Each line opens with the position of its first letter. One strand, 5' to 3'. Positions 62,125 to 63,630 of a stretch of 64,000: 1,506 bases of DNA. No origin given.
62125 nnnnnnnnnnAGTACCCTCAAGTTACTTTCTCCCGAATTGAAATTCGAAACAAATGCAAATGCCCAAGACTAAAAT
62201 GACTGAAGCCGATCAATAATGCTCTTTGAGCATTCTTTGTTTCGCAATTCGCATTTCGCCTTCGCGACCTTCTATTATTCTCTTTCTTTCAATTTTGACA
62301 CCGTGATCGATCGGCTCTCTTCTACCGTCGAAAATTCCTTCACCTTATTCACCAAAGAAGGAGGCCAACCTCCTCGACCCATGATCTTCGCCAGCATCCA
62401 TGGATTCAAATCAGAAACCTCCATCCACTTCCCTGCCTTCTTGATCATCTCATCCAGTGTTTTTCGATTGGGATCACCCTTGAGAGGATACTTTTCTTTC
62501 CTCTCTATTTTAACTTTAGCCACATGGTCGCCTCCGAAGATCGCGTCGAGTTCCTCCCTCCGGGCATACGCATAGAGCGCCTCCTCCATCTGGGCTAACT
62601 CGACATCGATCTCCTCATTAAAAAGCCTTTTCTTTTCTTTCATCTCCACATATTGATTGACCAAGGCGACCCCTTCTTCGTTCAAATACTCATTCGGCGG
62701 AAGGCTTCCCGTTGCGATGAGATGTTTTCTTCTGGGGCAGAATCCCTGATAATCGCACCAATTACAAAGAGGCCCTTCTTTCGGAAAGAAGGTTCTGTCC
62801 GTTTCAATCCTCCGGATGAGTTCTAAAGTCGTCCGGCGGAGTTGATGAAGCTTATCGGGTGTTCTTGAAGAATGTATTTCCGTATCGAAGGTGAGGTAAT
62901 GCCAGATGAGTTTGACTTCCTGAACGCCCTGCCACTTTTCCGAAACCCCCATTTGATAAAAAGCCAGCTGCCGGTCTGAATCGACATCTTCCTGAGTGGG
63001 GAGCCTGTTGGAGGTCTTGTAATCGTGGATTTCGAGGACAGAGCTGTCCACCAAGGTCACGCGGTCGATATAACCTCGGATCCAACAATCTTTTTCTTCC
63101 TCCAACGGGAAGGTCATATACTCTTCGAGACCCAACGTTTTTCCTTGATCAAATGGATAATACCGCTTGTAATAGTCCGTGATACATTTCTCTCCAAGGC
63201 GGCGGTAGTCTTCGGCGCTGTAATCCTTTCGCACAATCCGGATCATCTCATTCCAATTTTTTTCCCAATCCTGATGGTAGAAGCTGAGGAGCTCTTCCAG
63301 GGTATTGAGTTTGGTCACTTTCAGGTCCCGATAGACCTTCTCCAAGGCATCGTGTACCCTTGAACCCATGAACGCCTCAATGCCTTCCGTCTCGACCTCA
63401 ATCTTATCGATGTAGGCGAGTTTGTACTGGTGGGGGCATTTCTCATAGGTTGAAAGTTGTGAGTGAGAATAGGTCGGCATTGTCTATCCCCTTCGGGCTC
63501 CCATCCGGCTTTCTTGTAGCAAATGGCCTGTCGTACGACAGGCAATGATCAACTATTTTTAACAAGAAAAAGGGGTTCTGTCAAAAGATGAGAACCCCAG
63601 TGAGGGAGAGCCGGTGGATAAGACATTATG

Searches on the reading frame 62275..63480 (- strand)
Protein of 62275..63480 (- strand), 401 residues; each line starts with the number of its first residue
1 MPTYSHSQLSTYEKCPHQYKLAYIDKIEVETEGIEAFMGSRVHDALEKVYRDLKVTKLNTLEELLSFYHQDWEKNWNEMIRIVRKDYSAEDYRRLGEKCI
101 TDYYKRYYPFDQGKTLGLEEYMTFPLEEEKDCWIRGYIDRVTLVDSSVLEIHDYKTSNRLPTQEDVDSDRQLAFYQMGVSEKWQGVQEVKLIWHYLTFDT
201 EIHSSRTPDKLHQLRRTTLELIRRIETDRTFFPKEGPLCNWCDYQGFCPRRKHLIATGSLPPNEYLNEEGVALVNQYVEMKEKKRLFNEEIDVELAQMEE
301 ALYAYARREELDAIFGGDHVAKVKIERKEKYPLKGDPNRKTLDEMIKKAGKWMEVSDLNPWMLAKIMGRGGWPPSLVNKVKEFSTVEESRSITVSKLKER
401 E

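Call 31: search_protein_families(library=pfam, proteins=[window:62275-63480:-], max_evalue=0.0001)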
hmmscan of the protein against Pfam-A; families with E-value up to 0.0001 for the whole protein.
window:62275-63480:- (401 aa): 2 families
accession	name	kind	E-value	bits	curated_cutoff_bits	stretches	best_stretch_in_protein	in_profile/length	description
PF12705.13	PDDEXK_1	-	1.1e-29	104.5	22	1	4-249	2-247/247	PD-(D/E)XK nuclease superfamily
PF01930.23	Cas_Cas4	-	2.2e-05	25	22.7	0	135-248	53-158/160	Domain of unknown function DUF83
